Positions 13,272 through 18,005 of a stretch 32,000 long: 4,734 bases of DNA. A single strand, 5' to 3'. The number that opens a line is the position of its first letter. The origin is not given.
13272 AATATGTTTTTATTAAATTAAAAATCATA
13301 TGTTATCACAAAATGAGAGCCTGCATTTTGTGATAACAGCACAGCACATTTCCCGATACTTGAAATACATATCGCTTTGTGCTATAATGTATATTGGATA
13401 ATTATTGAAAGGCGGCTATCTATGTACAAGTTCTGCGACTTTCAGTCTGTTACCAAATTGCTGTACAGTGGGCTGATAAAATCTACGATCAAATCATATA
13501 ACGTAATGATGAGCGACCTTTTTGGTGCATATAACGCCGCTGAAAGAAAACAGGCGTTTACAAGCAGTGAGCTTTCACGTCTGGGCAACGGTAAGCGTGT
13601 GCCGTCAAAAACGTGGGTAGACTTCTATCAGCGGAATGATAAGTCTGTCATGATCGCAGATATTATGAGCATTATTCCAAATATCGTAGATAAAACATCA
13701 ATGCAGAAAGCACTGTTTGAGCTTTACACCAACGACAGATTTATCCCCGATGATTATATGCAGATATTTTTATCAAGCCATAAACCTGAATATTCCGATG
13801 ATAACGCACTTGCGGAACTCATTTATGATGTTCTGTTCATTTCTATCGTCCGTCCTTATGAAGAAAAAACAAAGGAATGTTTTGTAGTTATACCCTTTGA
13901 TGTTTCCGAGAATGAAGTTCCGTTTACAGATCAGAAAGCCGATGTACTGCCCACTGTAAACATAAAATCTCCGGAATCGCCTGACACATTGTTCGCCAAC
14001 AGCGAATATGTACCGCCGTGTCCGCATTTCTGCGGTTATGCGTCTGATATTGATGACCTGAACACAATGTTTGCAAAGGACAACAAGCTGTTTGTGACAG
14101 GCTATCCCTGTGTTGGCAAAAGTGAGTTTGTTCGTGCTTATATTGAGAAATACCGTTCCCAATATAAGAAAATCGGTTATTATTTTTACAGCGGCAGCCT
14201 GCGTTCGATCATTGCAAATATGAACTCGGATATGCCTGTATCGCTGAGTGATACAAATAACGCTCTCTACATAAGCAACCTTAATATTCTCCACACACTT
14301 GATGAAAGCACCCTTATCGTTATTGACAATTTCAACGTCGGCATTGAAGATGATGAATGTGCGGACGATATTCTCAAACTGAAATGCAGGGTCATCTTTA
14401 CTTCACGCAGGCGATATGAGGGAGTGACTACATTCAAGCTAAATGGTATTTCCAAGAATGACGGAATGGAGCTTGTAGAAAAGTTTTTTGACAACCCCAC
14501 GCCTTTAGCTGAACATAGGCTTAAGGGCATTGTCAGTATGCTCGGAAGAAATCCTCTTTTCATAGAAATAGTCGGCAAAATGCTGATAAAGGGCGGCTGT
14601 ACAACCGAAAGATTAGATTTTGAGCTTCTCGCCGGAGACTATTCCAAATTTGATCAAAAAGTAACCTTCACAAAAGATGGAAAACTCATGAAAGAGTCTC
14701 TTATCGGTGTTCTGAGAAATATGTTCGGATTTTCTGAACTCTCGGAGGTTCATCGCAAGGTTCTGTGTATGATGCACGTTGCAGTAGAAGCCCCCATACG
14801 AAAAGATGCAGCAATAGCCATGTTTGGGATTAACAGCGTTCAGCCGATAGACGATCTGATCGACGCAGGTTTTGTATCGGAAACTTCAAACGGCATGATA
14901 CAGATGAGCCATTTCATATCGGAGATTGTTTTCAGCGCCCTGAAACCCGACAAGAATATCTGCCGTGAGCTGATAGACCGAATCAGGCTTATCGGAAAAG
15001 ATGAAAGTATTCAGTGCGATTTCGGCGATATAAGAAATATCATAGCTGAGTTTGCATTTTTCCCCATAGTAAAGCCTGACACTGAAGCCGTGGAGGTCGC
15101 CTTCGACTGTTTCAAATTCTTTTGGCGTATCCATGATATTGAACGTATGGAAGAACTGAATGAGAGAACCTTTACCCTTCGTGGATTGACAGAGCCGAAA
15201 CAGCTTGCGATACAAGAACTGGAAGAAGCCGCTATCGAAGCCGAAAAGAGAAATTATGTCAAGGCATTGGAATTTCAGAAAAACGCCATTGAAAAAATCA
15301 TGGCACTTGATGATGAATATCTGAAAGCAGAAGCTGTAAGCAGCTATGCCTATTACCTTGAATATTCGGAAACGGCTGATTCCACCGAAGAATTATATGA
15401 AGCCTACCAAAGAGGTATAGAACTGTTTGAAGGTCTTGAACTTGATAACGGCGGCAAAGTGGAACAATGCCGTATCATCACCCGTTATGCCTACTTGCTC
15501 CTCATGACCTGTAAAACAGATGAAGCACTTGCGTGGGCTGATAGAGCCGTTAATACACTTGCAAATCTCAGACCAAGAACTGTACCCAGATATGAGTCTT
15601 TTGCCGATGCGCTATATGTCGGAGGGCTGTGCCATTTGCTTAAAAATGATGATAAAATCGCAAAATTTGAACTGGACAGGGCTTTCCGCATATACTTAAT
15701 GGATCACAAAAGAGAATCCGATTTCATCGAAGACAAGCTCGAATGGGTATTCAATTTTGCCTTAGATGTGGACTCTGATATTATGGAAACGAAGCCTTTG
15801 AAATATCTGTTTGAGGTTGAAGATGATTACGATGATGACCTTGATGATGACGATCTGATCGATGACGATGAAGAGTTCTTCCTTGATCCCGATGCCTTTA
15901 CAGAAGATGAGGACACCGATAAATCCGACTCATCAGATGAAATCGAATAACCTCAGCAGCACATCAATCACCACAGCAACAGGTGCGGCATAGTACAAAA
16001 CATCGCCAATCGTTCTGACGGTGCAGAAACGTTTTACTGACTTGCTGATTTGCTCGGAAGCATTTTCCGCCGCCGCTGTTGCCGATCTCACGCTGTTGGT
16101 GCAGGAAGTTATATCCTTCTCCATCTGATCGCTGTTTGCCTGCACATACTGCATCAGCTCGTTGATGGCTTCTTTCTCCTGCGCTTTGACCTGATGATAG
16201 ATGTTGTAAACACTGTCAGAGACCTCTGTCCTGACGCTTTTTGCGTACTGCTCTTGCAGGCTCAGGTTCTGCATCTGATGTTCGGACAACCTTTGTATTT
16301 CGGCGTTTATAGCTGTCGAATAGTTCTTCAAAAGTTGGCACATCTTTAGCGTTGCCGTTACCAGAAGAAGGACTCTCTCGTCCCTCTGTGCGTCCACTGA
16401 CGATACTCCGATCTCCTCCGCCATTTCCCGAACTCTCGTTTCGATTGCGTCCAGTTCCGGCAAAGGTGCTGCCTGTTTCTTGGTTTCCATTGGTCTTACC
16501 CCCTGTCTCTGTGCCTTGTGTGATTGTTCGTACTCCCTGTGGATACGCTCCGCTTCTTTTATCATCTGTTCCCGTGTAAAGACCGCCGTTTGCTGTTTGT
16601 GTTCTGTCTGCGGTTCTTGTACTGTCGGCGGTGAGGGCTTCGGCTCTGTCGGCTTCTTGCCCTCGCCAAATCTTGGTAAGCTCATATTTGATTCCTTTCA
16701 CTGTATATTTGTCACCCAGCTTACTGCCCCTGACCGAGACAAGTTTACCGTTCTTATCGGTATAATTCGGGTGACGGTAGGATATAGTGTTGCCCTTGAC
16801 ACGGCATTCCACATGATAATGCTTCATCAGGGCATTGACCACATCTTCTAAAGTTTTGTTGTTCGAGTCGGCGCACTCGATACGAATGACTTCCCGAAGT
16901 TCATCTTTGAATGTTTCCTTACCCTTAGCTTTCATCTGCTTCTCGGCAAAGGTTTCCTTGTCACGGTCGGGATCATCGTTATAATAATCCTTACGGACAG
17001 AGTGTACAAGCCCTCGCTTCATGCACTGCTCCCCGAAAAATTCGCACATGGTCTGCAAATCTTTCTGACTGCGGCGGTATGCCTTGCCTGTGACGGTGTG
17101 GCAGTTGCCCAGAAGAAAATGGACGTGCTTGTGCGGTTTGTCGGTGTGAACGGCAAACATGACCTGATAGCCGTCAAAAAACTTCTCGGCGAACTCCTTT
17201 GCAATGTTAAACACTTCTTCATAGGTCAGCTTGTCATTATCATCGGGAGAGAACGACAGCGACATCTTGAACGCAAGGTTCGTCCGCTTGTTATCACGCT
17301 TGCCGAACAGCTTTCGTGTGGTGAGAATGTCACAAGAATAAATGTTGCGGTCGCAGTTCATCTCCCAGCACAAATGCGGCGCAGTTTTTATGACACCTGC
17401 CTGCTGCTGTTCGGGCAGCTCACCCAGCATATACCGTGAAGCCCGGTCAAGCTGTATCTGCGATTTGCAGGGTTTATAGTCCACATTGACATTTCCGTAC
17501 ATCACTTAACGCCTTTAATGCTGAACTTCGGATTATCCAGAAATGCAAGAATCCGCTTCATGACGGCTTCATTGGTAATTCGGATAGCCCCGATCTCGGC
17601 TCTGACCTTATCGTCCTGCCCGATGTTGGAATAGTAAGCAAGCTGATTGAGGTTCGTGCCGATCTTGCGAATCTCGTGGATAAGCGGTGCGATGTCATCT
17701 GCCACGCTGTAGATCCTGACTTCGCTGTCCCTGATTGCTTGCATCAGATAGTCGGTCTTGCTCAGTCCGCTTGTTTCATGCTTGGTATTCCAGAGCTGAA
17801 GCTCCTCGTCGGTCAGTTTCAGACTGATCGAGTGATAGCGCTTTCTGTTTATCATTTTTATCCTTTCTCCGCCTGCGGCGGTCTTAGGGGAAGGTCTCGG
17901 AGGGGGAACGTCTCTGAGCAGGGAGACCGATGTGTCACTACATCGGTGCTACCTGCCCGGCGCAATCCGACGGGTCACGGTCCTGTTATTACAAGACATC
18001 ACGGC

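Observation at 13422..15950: Orphan STAND NTPase with an unassigned N-terminal domain and poly-acidic tail carried as element cargo: candidate undescribed Avs-like defence sensor or element-encoded signal switch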

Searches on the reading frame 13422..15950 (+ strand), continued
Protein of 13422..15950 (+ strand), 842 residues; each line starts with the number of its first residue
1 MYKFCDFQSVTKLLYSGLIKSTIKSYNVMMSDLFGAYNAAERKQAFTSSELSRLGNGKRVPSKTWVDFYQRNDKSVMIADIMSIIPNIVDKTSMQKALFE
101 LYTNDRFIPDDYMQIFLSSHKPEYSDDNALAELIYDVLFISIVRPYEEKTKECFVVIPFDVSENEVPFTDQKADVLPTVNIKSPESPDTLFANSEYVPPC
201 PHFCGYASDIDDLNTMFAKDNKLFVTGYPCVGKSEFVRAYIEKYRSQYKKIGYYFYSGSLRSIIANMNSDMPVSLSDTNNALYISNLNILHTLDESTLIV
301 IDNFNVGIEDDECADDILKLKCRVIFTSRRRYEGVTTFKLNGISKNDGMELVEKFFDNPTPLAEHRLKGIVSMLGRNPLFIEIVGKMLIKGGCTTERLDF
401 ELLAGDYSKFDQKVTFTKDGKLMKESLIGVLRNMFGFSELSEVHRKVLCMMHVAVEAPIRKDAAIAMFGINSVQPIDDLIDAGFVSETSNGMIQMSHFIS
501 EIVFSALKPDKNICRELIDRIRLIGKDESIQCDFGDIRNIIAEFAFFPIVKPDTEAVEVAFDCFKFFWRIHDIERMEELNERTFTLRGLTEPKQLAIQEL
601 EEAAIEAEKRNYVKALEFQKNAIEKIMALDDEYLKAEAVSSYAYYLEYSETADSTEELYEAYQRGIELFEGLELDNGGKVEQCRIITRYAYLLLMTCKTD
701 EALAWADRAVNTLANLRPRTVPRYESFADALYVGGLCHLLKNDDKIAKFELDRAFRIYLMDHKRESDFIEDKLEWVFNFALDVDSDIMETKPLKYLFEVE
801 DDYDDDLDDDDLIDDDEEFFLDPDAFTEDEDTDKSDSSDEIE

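Call 83: search_dna_similar(query=P0056, collection=plasmids, mode=protein, max_rows=12, max_evalue=1e-8)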
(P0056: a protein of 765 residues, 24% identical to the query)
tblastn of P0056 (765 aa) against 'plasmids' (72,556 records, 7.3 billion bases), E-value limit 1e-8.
Records with a match: 2; places in all: 3; records where one place covers at least 80% of the query: 0.
Best place of each record, by identity: <60% 2.
By first word of the organism name: Haliscomenobacter 2.
By predicted mobility (MOB-suite, as given by PLSDB): non-mobilizable 2.
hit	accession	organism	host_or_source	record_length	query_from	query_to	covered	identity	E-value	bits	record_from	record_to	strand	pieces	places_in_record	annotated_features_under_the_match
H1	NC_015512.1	Haliscomenobacter hydrossis DSM 1100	activated sludge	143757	148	480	44%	27.4%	3e-12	78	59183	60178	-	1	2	tetratricopeptide repeat protein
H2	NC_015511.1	Haliscomenobacter hydrossis DSM 1100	activated sludge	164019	183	499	41%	25.4%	3e-15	88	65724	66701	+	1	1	tetratricopeptide repeat protein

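Call 84: search_dna_similar(query=window:13422-15950:+, collection=phages, mode=protein, max_rows=8, max_evalue=0.000001)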
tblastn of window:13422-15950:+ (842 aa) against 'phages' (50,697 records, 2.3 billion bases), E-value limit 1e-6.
Records with a match: 1; places in all: 1; records where one place covers at least 80% of the query: 0.
Best place of each record, by identity: <60% 1.
By first word of the organism name: Bacteriophage 1.
By host as written in the record: - 1.
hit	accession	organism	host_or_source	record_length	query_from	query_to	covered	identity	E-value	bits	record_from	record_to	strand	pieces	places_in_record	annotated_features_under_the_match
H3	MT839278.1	Bacteriophage sp.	human fecal samples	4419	83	561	57%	25.4%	6e-30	134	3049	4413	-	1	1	record has no annotation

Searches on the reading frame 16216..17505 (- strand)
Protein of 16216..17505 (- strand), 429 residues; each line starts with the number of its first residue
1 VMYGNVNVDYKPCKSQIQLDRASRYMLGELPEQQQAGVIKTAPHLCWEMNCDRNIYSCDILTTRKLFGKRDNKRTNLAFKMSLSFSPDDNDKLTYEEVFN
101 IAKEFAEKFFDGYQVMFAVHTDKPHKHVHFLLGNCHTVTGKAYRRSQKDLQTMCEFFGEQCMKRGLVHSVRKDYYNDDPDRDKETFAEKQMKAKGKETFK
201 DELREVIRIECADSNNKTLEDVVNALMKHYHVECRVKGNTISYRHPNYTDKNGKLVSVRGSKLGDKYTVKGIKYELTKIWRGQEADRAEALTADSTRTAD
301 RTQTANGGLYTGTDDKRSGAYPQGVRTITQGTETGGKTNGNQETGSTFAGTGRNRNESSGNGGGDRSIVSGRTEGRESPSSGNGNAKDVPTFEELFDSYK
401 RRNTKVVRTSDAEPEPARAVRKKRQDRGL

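Call 13: search_protein_families(library=pfam, proteins=[window:16216-17505:-], max_evalue=0.001)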
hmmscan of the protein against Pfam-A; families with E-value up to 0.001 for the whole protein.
window:16216-17505:- (429 aa): 1 family
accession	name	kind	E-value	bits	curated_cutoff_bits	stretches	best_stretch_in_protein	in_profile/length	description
PF03432.20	Relaxase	-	1.9e-22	80.4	24.6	1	49-166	18-132/132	MobA/VirD2-like, nuclease domain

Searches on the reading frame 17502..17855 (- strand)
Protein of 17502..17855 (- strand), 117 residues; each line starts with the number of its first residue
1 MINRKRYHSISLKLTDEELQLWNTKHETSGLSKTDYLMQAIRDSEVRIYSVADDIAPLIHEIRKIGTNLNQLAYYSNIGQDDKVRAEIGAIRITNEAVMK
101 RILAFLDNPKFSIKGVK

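Call 13: search_protein_families(library=pfam, proteins=[window:17502-17855:-], max_evalue=0.001)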
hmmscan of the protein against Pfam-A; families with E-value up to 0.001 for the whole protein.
window:17502-17855:- (117 aa): 2 families
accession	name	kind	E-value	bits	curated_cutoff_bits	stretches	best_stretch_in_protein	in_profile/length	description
PF21983.2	NikA-like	-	2.7e-11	43.9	27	1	4-73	1-69/72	Mobilization protein NikA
PF05713.17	MobC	-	1e-05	26.3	23.2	1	59-86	1-31/45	Bacterial mobilisation protein (MobC)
